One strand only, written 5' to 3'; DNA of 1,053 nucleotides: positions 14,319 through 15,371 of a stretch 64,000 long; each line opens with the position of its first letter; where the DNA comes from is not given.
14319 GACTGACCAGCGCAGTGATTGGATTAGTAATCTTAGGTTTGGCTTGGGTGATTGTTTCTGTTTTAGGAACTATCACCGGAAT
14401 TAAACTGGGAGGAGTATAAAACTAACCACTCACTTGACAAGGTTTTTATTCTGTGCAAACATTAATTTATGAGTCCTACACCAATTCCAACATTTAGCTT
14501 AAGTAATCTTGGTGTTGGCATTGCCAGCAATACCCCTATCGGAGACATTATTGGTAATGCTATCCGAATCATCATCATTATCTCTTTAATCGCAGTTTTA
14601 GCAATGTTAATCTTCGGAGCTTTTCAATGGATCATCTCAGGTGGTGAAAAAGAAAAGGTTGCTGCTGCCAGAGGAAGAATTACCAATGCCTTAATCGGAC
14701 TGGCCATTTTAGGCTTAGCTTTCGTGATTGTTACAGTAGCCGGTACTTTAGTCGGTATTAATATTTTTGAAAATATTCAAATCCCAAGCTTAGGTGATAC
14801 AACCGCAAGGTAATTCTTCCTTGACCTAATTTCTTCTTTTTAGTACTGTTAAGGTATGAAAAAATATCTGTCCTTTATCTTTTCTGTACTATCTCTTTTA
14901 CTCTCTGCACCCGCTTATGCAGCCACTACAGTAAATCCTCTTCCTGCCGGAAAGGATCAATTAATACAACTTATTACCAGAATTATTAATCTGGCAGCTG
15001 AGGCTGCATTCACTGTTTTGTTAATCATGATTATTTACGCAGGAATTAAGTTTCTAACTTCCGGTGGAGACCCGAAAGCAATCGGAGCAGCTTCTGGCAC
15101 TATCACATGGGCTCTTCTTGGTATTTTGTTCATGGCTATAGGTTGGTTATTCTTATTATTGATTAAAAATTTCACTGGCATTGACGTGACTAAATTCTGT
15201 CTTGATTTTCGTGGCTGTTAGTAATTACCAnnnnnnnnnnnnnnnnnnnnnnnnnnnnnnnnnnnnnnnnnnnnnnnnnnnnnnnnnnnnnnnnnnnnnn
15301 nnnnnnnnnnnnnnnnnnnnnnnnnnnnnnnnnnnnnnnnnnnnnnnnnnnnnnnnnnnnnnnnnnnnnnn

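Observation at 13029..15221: Six tandem, strongly diverged pilin-like paralogs with a conserved SGGEKEK loop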

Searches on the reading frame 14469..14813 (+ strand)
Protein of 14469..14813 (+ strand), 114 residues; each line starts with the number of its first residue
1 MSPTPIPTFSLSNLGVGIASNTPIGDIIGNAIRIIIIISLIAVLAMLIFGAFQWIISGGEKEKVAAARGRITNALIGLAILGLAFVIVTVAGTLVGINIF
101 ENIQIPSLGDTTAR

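Call 3: search_protein_families(library=pfam, proteins=[window:14469-14813:+], max_evalue=1)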
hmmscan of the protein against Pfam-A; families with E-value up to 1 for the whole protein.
window:14469-14813:+ (114 aa): 8 families
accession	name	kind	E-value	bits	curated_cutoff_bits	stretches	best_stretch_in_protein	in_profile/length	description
PF18895.5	T4SS_pilin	-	3.1e-08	34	26.6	1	22-90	3-70/71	Type IV secretion system pilin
PF19607.4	DUF6112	-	0.012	15.8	25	1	17-84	9-71/88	Family of unknown function (DUF6112)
PF19862.4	DUF6336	-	0.032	15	25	1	38-98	49-108/128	Family of unknown function (DUF6336)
PF06687.17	SUR7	-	0.047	13.8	29.6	1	31-91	108-163/201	SUR7/PalI family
PF12351.13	Fig1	-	0.071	13.5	25.3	1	35-102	81-146/188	Ca2+ regulator and membrane fusion protein Fig1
PF11947.13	DUF3464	-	0.23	11.7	25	1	33-88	61-116/149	Photosynthesis affected mutant 68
PF19297.4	QcrA_N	-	0.26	11.1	27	1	34-91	61-118/222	QcrA subunit N-terminal region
PF09933.14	DUF2165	-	0.72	10.3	24.9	1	33-92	64-123/157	Predicted small integral membrane protein (DUF2165)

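Call 74: search_protein_families(library=phrogs, proteins=[window:14469-14813:+], max_evalue=0.01)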
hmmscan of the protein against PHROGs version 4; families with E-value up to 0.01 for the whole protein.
window:14469-14813:+ (114 aa): 0 families

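Call 75: search_protein_families(library=ncbifam, proteins=[window:14469-14813:+], max_evalue=0.1)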
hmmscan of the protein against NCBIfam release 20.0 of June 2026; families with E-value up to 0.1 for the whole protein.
window:14469-14813:+ (114 aa): 1 family
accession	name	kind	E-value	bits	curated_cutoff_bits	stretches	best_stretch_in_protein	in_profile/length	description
NF045849.1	ICE_MMCAP2_0565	equivalog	0.037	13.7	40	1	22-93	7-75/80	Mbov_0395 family pilin-like conjugal transfer protein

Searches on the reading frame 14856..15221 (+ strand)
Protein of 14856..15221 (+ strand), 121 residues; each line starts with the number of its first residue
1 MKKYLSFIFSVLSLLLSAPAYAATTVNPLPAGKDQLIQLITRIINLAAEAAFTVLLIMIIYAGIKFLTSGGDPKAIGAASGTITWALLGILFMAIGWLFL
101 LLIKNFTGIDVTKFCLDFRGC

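Call 3: search_protein_families(library=pfam, proteins=[window:14856-15221:+], max_evalue=1)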
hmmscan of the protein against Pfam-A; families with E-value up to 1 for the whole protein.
window:14856-15221:+ (121 aa): 3 families
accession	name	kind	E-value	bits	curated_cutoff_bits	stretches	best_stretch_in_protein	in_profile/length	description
PF18895.5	T4SS_pilin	-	3.3e-05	24.3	26.6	1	34-98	3-66/71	Type IV secretion system pilin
PF04956.18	TrbC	-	0.0031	18.1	27.9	1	3-89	11-84/98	TrbC/VIRB2 pilin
PF03631.20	Virul_fac_BrkB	-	0.19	11.8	33.7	1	11-93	129-212/259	Virulence factor BrkB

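Call 74: search_protein_families(library=phrogs, proteins=[window:14856-15221:+], max_evalue=0.01)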
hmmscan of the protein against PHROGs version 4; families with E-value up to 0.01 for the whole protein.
window:14856-15221:+ (121 aa): 0 families

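Call 75: search_protein_families(library=ncbifam, proteins=[window:14856-15221:+], max_evalue=0.1)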
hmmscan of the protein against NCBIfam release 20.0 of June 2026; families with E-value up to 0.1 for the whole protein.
window:14856-15221:+ (121 aa): 1 family
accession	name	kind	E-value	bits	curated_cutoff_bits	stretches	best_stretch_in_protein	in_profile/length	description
NF045849.1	ICE_MMCAP2_0565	equivalog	0.054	13.2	40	1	34-105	7-78/80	Mbov_0395 family pilin-like conjugal transfer protein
